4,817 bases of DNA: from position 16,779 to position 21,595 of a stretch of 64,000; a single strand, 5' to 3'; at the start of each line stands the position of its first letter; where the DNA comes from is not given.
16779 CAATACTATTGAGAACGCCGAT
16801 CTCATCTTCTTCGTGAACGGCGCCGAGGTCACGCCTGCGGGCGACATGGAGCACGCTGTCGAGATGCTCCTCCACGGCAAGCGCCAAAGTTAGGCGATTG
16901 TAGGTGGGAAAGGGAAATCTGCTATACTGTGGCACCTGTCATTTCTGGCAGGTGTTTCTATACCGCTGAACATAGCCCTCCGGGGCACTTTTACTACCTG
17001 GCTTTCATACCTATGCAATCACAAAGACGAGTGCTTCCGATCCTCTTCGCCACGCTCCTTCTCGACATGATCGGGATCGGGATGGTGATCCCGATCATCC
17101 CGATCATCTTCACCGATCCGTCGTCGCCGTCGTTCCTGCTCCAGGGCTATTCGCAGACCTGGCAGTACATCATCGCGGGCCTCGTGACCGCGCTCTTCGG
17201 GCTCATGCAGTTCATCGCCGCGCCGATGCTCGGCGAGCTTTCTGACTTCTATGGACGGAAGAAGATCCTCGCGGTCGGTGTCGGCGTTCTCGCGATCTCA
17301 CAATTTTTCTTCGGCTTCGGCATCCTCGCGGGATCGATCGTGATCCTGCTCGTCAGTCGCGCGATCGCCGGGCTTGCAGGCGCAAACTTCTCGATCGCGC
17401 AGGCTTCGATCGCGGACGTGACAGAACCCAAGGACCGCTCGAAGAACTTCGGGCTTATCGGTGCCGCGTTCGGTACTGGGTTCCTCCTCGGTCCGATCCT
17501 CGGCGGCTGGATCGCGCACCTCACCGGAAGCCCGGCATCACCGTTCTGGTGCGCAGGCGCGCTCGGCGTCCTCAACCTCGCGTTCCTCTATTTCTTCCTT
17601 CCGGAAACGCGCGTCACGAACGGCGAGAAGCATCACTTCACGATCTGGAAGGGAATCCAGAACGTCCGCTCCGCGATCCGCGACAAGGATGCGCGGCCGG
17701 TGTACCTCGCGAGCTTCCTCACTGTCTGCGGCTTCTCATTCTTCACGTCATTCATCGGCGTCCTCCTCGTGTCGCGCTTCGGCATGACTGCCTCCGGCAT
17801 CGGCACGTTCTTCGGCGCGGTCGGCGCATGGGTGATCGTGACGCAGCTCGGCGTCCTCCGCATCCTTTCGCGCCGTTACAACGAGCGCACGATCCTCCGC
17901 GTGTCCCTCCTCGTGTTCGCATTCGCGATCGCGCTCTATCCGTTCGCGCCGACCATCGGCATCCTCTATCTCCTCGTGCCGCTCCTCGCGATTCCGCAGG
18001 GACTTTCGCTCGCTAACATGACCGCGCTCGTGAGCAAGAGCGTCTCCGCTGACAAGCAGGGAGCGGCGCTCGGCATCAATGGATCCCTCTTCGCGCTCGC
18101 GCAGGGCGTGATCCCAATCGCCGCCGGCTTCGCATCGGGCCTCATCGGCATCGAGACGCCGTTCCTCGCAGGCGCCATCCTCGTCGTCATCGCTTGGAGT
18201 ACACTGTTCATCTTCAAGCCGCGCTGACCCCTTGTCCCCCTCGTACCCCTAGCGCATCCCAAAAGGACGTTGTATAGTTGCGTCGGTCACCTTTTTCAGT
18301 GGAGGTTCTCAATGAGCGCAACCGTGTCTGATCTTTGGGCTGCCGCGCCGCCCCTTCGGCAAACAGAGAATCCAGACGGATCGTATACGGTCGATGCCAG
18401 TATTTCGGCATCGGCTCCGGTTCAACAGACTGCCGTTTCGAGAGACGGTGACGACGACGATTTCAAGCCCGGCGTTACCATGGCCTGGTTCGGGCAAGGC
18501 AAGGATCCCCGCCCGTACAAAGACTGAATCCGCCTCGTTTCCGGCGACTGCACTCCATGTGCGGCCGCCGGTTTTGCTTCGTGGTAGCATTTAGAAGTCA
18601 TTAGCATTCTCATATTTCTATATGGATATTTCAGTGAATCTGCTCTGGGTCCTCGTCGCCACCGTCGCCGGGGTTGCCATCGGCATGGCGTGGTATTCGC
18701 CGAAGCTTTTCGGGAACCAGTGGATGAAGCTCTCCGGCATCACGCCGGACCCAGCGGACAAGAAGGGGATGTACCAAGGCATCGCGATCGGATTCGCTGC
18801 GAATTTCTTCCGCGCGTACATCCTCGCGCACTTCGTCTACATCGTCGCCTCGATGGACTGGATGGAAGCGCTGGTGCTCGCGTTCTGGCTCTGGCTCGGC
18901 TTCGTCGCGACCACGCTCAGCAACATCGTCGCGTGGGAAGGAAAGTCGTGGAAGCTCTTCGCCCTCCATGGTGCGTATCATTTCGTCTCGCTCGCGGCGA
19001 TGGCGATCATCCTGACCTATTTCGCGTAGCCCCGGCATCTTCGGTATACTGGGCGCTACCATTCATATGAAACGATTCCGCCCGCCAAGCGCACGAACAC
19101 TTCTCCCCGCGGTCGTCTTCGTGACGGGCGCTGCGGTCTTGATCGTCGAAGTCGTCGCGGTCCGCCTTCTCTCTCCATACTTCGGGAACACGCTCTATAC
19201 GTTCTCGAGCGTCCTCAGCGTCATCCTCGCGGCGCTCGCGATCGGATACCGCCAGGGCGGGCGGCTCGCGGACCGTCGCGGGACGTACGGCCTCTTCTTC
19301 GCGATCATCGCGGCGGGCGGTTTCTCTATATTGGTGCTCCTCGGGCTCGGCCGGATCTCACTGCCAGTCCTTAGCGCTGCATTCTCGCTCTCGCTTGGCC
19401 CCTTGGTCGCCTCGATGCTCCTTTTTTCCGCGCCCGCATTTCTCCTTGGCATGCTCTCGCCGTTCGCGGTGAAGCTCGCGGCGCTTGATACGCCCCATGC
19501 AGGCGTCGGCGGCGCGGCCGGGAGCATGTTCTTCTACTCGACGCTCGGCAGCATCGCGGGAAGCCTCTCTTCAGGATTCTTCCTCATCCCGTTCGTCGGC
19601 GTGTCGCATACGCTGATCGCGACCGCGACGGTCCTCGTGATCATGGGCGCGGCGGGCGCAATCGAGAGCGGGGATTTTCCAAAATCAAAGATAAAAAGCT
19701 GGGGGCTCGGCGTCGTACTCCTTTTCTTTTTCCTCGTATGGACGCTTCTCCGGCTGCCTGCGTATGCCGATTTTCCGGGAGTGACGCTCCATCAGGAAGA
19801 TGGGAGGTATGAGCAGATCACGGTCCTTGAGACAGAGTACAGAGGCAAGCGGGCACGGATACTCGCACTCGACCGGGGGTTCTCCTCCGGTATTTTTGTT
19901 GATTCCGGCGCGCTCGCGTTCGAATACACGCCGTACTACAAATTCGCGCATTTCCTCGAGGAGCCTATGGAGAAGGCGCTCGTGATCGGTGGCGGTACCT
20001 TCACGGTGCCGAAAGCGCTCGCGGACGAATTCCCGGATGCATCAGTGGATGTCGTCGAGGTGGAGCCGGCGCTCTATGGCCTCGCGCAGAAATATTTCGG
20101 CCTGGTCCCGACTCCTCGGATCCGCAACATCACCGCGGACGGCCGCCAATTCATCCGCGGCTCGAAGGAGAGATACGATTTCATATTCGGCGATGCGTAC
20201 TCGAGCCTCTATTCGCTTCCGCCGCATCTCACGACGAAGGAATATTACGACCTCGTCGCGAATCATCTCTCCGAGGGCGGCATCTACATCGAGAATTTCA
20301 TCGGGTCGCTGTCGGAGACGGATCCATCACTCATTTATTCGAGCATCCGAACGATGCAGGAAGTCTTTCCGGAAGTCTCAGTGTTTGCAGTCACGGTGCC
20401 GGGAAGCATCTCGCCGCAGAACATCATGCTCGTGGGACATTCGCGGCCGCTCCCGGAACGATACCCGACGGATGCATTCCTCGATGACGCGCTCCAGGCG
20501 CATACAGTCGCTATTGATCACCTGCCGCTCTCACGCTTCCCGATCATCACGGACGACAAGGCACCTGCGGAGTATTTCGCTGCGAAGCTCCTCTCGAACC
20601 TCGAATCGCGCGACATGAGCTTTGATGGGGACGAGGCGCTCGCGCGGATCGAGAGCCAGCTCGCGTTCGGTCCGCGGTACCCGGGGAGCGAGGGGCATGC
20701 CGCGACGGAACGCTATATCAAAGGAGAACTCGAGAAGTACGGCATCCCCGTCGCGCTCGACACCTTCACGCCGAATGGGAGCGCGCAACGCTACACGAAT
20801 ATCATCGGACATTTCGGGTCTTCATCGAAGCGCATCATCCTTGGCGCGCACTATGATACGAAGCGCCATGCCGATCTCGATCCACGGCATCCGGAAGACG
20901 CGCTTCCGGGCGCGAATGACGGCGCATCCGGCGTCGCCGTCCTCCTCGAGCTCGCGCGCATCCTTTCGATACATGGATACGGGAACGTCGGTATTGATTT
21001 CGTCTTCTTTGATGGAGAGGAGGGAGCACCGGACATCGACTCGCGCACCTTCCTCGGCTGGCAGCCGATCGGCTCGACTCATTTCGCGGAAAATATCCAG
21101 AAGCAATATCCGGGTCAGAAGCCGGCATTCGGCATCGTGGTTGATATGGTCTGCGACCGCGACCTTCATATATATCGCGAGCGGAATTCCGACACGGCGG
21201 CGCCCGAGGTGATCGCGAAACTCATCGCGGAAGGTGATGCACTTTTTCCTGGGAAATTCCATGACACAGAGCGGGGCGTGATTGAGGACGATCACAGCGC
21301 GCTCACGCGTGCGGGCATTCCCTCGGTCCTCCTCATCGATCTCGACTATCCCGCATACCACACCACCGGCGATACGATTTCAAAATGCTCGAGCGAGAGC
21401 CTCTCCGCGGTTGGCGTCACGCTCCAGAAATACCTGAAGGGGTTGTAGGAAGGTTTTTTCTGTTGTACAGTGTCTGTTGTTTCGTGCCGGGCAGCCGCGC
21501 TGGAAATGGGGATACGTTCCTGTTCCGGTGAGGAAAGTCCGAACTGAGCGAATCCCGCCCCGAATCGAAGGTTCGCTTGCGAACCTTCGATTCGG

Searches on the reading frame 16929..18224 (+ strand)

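Call 40: search_protein_families(library=pfam, proteins=[window:16929-18224:+], max_evalue=0.001)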
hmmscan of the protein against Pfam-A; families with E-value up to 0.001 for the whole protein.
window:16929-18224:+ (432 aa): 3 families
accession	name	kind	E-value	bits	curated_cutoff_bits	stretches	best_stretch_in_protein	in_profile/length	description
PF07690.21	MFS_1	-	1.7e-50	172.3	33.4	2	39-348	1-298/347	Major Facilitator Superfamily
PF00083.30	Sugar_tr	-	2.6e-10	40.2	22.3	1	81-227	46-194/452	Sugar (and other) transporter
PF06779.20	MFS_4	-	2.9e-07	30.6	26.3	1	133-217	276-360/364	Uncharacterised MFS-type transporter YbfB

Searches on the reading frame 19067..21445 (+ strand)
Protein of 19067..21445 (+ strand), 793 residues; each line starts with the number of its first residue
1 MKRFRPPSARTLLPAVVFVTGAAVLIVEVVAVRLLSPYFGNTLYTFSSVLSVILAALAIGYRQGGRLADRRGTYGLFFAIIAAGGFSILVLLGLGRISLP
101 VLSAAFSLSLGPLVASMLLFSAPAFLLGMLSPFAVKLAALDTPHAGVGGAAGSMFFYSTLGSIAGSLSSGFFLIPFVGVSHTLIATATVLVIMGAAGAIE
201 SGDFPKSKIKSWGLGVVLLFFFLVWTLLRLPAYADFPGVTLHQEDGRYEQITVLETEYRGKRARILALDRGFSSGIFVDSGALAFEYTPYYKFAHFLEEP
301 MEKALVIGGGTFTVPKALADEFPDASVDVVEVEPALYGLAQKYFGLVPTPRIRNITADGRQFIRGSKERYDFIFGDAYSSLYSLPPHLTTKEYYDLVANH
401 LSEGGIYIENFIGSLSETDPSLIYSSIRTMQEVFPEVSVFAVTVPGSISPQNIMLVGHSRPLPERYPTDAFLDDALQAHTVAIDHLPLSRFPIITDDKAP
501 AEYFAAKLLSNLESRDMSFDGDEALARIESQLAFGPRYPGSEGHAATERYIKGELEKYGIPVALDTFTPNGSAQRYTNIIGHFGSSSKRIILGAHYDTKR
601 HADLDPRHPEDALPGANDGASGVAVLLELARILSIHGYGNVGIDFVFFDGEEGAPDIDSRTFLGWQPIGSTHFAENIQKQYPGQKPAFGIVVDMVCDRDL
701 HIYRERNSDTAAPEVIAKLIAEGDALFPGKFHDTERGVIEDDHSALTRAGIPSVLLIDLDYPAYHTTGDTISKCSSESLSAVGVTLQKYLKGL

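Call 40: search_protein_families(library=pfam, proteins=[window:19067-21445:+], max_evalue=0.001)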
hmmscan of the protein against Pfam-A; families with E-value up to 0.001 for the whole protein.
window:19067-21445:+ (793 aa): 2 families
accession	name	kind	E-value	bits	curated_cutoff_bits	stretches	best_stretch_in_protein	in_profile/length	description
PF04389.22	Peptidase_M28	-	1.5e-27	97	21.3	1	578-786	1-189/193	Peptidase family M28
PF01564.23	Spermine_synth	-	7e-09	35.9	22.9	1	296-449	14-168/186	Spermine/spermidine synthase domain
